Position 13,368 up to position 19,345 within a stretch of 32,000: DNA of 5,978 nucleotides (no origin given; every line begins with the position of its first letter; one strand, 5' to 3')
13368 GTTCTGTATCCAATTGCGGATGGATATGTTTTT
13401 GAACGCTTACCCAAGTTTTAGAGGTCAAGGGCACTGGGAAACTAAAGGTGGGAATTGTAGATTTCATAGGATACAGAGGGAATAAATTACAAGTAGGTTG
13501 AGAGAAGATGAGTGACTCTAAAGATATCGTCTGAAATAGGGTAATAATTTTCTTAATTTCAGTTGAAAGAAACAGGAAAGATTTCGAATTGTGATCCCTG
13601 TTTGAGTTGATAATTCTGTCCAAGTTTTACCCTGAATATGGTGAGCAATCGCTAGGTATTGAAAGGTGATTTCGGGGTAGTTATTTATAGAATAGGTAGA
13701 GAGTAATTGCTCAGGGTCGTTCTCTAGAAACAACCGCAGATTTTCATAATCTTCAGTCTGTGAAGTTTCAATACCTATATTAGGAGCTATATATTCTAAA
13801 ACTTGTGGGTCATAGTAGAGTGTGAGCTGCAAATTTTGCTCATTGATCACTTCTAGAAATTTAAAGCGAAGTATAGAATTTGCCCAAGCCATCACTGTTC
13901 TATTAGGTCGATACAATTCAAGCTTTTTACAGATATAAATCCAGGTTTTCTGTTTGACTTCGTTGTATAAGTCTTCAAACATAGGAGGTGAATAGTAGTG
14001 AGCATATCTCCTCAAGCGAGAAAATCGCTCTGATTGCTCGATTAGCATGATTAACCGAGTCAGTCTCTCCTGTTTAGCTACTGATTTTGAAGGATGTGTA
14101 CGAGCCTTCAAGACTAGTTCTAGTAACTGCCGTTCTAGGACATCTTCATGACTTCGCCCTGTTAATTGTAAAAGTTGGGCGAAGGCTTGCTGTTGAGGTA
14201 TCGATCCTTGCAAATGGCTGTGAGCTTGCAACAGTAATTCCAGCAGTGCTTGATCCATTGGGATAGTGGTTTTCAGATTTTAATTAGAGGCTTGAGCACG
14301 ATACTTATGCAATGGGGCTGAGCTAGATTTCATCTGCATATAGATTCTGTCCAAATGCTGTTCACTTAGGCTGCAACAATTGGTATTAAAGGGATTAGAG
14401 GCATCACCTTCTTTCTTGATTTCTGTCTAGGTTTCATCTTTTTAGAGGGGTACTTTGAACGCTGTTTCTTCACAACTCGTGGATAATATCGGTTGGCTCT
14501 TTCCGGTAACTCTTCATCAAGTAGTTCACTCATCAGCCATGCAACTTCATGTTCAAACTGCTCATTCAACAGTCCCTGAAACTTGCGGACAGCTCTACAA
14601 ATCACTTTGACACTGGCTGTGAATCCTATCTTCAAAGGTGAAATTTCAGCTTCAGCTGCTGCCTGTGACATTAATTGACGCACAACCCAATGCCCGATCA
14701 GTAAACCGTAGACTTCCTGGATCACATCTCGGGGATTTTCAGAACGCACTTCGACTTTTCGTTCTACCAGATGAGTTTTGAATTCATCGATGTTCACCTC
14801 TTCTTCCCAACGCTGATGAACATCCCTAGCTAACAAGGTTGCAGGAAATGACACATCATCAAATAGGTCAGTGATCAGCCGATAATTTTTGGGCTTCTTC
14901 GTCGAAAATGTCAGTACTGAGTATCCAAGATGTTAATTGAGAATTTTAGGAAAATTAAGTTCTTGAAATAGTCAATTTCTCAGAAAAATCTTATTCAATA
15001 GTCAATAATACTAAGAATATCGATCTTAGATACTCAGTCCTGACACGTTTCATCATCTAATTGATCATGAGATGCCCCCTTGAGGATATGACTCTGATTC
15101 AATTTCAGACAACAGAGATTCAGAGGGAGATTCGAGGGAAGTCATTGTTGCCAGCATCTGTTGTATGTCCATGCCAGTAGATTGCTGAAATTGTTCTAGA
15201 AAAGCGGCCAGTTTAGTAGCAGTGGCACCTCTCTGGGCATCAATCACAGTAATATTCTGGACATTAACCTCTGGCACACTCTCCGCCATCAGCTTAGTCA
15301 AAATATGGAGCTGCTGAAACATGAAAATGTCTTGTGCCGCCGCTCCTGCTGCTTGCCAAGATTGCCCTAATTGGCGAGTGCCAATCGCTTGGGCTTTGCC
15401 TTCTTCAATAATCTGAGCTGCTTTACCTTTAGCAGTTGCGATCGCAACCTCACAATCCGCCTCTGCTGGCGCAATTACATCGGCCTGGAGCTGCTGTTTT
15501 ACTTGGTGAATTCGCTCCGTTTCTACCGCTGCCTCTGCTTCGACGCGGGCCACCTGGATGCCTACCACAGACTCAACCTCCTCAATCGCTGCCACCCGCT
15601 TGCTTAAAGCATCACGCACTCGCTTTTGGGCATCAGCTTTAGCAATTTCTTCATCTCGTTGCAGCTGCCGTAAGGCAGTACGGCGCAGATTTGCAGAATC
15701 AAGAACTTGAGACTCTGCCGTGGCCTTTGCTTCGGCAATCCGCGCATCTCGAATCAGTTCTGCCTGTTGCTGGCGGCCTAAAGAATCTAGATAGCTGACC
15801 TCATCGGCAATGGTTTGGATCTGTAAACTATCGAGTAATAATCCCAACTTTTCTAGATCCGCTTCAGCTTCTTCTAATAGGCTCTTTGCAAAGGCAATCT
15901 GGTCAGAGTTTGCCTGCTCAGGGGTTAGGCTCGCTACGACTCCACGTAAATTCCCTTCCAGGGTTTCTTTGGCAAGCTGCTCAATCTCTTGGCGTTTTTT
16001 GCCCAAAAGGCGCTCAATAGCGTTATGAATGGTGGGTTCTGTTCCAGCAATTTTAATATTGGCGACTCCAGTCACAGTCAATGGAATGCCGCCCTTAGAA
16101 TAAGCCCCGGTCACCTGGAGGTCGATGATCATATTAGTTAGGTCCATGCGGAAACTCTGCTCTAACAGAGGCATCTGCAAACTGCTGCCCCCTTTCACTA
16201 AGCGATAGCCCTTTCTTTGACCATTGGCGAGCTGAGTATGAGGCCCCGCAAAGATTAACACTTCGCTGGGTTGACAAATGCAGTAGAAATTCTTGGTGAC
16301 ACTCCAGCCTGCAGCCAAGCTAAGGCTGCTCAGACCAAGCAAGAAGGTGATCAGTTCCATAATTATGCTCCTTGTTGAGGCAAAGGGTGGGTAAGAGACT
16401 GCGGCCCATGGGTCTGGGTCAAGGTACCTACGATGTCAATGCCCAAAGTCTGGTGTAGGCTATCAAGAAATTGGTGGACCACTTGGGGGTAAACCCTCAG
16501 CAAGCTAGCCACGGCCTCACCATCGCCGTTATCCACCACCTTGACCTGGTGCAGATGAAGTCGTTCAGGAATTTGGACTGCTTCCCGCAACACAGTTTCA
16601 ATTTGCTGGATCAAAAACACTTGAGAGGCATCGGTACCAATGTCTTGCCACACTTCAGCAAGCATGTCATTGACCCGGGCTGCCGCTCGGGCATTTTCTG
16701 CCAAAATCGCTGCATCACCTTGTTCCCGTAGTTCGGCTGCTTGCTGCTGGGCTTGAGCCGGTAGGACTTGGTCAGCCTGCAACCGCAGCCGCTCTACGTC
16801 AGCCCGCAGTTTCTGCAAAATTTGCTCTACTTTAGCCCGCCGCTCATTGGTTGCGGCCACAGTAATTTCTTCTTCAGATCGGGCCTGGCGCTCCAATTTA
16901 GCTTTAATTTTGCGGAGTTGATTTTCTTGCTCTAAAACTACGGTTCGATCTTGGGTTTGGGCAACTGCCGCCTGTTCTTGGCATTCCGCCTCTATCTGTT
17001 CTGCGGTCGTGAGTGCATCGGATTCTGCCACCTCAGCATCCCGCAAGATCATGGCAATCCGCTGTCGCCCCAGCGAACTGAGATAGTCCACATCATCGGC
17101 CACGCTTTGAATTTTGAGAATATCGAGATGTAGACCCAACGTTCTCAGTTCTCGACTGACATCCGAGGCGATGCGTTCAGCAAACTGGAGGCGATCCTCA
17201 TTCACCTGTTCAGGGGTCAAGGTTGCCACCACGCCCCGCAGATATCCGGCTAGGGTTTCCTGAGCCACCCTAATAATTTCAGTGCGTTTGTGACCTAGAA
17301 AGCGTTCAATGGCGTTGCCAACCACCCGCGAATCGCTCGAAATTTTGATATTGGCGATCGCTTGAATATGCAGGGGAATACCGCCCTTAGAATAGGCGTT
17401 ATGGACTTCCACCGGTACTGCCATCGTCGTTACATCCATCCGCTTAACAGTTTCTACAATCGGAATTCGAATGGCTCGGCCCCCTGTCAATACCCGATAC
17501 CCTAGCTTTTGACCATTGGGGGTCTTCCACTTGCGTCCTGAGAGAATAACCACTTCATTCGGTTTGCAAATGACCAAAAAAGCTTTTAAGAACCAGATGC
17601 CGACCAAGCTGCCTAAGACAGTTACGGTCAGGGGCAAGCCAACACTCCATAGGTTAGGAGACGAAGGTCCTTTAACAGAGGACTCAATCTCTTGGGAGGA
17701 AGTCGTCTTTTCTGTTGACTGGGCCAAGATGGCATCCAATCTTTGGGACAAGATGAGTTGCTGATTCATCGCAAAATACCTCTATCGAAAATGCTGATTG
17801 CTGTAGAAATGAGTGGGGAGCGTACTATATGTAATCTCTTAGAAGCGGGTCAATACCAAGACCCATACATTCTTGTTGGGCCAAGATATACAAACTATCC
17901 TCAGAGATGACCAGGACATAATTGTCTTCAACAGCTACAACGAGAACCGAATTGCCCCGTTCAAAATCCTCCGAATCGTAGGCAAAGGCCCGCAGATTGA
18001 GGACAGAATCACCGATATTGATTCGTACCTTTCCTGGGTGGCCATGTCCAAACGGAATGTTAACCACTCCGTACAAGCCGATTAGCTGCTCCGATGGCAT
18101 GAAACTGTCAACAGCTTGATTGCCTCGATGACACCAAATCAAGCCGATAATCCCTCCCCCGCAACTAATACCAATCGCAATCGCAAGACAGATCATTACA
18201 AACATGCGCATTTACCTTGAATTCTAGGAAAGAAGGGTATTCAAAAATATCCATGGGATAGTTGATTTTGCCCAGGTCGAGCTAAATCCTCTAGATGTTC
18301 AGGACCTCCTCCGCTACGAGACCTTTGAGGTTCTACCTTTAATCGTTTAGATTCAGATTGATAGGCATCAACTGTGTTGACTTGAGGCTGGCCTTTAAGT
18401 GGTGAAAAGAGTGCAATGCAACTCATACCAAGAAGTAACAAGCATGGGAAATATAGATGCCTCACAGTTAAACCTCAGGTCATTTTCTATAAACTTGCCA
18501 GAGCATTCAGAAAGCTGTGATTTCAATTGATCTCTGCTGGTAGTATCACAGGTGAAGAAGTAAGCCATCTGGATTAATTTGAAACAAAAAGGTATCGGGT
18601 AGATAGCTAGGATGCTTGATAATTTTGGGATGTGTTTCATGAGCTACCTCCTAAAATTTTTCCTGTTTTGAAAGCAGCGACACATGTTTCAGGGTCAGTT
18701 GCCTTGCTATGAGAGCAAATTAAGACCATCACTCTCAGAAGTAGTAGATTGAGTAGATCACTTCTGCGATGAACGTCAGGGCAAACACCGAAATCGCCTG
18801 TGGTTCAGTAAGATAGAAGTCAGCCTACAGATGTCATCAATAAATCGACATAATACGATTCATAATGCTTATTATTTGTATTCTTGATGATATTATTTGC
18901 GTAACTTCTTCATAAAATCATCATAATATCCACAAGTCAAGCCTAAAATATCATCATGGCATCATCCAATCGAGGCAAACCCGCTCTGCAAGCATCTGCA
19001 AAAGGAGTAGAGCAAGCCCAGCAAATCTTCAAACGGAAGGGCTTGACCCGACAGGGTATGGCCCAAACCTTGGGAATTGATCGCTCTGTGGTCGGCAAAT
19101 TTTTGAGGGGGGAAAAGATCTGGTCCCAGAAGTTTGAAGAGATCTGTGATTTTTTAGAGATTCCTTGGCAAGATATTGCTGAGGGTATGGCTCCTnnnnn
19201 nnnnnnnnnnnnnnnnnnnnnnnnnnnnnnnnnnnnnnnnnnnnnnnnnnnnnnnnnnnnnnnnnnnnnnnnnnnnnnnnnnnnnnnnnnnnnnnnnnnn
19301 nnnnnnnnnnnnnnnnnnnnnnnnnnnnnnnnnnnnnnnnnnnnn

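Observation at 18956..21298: HTH-NACHT STAND NTPase with an unassigned ~290-aa C-terminal region, transcribed divergently from a flotillin/NfeD operon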

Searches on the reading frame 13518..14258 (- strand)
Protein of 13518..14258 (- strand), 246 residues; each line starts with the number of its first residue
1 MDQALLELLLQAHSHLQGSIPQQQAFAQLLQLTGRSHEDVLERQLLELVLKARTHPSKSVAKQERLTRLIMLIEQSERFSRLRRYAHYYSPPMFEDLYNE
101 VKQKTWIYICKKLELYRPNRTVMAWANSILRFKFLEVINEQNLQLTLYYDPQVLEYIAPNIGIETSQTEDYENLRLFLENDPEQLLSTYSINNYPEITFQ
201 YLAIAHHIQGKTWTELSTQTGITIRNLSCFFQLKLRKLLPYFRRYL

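Call 3: search_protein_families(library=pfam, proteins=[window:13518-14258:-], max_evalue=0.01)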
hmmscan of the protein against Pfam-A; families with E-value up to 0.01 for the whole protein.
window:13518-14258:- (246 aa): 0 families

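Call 76: search_solved_structures(query=window:13518-14255:-, max_evalue=10, show_alignments=2)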
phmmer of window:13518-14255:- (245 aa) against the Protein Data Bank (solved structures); distinct sequences matched with E-value up to 10: 1.
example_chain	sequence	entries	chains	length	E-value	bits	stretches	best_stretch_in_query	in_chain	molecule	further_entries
2pbe_A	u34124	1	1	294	0.26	14.2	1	155-196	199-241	Aminoglycoside 6-adenylyltransferase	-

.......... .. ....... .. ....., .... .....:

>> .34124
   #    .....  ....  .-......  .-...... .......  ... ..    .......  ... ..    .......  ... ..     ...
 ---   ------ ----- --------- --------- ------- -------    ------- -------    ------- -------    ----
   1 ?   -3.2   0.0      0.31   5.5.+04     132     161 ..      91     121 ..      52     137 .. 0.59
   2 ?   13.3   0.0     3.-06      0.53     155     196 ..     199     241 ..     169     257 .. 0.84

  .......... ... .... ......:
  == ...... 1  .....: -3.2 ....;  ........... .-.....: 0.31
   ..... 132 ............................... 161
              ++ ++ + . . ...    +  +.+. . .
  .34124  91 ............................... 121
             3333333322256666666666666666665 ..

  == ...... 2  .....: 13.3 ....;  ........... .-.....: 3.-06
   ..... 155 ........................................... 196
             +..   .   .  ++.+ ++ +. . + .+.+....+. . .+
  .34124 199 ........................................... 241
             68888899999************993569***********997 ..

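Call 88: search_protein_families(library=ncbifam, proteins=[window:13518-14258:-], max_evalue=1)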
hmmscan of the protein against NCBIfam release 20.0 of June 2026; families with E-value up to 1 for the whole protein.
window:13518-14258:- (246 aa): 1 family
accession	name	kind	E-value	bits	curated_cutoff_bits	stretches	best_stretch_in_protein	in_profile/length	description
TIGR02989.1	Sig-70_gvs1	subfamily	8.3e-07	29.1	124.55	1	98-171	28-100/158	RNA polymerase sigma-70 factor, Rhodopirellula/Verrucomicrobium family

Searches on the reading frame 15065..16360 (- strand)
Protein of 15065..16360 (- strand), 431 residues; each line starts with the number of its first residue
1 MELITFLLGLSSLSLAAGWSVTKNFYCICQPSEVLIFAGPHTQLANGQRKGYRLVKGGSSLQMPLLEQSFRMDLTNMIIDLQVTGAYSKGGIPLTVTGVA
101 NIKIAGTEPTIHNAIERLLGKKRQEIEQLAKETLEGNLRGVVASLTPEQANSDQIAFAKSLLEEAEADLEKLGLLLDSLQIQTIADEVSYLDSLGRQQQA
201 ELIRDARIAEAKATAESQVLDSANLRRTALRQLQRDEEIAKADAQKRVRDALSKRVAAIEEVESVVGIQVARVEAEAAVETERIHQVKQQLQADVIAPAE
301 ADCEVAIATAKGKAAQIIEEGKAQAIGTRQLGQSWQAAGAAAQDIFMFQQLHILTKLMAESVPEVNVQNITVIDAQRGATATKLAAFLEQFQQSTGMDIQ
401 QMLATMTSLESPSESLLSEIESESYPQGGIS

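Call 3: search_protein_families(library=pfam, proteins=[window:15065-16360:-], max_evalue=0.01)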
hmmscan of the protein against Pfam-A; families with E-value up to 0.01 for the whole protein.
window:15065-16360:- (431 aa): 1 family
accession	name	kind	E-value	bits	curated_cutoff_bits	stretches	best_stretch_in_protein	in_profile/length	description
PF01145.31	Band_7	-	1.2e-21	78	23.6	1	31-215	5-176/176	SPFH domain / Band 7 family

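Call 4: search_protein_families(library=ncbifam, proteins=[window:15065-16360:-], max_evalue=0.01)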
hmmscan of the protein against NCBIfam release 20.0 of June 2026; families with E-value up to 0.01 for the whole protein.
window:15065-16360:- (431 aa): 1 family
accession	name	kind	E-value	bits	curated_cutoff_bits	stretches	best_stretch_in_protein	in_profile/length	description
NF058507.1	FlotScfldFlot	equivalog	3.4e-42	145.1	700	1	44-294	43-295/477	flotillin lipid rafts scaffold protein FloT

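Call 5: search_protein_families(library=padloc, proteins=[window:15065-16360:-], max_evalue=0.01)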
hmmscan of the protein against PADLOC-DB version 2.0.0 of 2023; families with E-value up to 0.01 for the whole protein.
window:15065-16360:- (431 aa): 0 families

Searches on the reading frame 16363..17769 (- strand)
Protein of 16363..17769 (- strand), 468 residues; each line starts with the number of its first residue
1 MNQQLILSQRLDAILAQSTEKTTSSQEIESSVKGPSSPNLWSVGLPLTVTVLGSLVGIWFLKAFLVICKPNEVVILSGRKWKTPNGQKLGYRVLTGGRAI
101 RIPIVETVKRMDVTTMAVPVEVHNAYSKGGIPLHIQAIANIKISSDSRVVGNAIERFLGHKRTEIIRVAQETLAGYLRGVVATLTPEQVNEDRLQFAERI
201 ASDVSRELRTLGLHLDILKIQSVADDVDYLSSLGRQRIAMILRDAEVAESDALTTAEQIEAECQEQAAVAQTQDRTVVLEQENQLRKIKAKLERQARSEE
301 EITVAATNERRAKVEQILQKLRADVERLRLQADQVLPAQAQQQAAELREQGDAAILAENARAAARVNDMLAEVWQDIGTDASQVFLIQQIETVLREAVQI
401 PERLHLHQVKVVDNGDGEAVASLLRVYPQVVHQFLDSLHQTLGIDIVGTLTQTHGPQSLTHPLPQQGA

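Call 3: search_protein_families(library=pfam, proteins=[window:16363-17769:-], max_evalue=0.01)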
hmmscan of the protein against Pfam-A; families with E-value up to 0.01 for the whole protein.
window:16363-17769:- (468 aa): 1 family
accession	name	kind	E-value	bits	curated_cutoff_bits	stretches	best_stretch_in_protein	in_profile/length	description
PF01145.31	Band_7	-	1.7e-16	61.3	23.6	1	69-251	4-173/176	SPFH domain / Band 7 family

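Call 4: search_protein_families(library=ncbifam, proteins=[window:16363-17769:-], max_evalue=0.01)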
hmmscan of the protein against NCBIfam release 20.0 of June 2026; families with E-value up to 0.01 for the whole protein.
window:16363-17769:- (468 aa): 1 family
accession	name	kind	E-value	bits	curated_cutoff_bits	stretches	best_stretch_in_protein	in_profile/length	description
NF058507.1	FlotScfldFlot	equivalog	7.8e-37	127.4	700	2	85-321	47-283/477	flotillin lipid rafts scaffold protein FloT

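Call 5: search_protein_families(library=padloc, proteins=[window:16363-17769:-], max_evalue=0.01)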
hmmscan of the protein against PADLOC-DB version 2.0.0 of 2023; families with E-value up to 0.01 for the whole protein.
window:16363-17769:- (468 aa): 0 families

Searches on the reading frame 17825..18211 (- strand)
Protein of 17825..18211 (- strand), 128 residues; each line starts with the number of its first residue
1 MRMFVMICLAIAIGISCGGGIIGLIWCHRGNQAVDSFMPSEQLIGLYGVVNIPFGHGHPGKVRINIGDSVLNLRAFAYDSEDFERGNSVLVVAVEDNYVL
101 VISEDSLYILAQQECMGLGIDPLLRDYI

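Call 3: search_protein_families(library=pfam, proteins=[window:17825-18211:-], max_evalue=0.01)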
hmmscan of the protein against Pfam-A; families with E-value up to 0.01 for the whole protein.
window:17825-18211:- (128 aa): 1 family
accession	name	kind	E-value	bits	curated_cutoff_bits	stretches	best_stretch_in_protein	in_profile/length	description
PF01957.25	NfeD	-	0.00046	20.8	29.1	1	41-101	2-55/57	NfeD-like C-terminal, partner-binding domain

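Call 4: search_protein_families(library=ncbifam, proteins=[window:17825-18211:-], max_evalue=0.01)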
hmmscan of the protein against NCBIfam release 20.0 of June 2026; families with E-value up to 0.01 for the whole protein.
window:17825-18211:- (128 aa): 0 families

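Call 5: search_protein_families(library=padloc, proteins=[window:17825-18211:-], max_evalue=0.01)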
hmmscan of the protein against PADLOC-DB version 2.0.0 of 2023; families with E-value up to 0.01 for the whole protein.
window:17825-18211:- (128 aa): 0 families

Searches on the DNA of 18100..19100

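Call 55: search_rna_families(source=window, start=18100, end=19100, threshold=evalue, max_evalue=1)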
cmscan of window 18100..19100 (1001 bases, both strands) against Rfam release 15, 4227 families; matches with E-value up to 1: 0.
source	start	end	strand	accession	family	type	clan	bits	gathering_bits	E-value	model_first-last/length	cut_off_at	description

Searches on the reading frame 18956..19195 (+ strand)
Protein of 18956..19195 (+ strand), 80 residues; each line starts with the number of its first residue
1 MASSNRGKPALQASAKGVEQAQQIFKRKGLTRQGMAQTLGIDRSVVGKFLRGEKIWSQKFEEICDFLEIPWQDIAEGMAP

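Call 84: search_solved_structures(query=A6, max_evalue=1, show_alignments=1)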
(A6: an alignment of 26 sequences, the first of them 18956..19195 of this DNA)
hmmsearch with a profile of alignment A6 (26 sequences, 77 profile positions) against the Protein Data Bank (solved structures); distinct sequences matched with E-value up to 1: 68 (the best 60 are shown).
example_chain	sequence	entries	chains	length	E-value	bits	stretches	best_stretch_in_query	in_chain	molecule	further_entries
3tyr_A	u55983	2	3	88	0.00021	24.5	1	15-72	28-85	Transcriptional regulator | Predicted transcriptional regulator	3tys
8tac_A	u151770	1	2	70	0.0011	22.2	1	15-52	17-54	DBP48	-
4yg1_A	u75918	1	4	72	0.0012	22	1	17-64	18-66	Antitoxin HipB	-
4yg4_A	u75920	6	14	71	0.0012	22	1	17-64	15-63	Antitoxin HipB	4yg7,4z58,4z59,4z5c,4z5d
4z5h_A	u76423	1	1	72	0.0015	21.7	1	17-64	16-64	Antitoxin HipB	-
2wiu_B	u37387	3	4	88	0.0018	21.5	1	17-64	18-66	HTH-TYPE TRANSCRIPTIONAL REGULATOR HIPB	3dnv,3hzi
5k98_B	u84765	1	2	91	0.002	21.3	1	17-64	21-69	Antitoxin HipB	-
2r63_A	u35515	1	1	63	0.0091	19.2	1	15-63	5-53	REPRESSOR PROTEIN FROM BACTERIOPHAGE 434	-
9k3w_A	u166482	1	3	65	0.028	17.7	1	21-48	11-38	Transcriptional regulator, PbsX family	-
7bhy_A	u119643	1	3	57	0.037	17.3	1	16-46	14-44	Deoxyribonucleoside regulator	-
2p5t_A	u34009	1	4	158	0.039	17.2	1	16-72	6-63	Putative transcriptional regulator PezA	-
1r63_A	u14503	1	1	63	0.049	16.9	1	21-63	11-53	REPRESSOR PROTEIN FROM BACTERIOPHAGE 434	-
1per_L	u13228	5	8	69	0.061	16.6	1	21-63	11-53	PROTEIN (434 REPRESSOR) | 434 REPRESSOR | REPRESSOR PROTEIN CI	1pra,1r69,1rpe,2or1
1sq8_A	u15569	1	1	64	0.07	16.4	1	22-63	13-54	dh434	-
6u0i_A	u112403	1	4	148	0.079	16.2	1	18-46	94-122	Antitoxin HicB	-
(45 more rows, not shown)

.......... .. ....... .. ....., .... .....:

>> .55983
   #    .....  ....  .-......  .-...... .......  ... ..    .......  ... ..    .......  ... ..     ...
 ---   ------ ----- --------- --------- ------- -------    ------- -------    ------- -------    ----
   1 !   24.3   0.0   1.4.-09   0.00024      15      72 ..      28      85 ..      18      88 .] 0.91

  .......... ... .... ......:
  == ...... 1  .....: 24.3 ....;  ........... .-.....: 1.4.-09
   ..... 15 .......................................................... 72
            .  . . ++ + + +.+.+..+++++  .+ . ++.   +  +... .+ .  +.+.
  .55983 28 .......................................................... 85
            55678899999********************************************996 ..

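Call 85: search_protein_families(library=pfam, alignment_id=A6, max_evalue=0.01)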
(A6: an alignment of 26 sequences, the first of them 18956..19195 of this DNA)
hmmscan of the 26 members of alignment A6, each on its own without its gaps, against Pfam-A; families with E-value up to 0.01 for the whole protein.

A. member 1, window:18956-19195:+ (80 aa): 3 families
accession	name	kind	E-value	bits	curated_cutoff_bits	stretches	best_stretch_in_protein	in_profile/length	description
PF01381.28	HTH_3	-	0.00074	19.9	23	1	24-70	4-51/55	Helix-turn-helix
PF13443.12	HTH_26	-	0.0012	19.4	22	1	23-76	4-59/63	Cro/C1-type HTH DNA-binding domain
PF13560.12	HTH_31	-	0.0055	17.4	27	1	27-68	12-55/64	Helix-turn-helix domain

B. families by the number of members that match (of 26 scanned): 13 families
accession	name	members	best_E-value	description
PF01381.28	HTH_3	17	1.1e-07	Helix-turn-helix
PF13560.12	HTH_31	17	3.2e-05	Helix-turn-helix domain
PF13443.12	HTH_26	9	9.9e-07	Cro/C1-type HTH DNA-binding domain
PF08279.18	HTH_11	4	0.0016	HTH domain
PF12844.13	HTH_19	3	7.4e-05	Helix-turn-helix domain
PF13384.12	HTH_23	3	0.0017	Homeodomain-like domain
PF15943.11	YdaS_toxin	2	2e-05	Bacterial toxin YdaS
PF12802.13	MarR_2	1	0.00024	MarR family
PF13545.12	HTH_Crp_2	1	0.00059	Crp-like helix-turn-helix domain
PF02796.21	HTH_7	1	0.0017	Helix-turn-helix domain of resolvase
PF13412.12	HTH_24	1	0.0021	Winged helix-turn-helix DNA-binding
PF17762.8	HTH_ParB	1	0.0045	ParB HTH domain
PF13542.12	HTH_Tnp_ISL3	1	0.008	Helix-turn-helix domain of transposase family ISL3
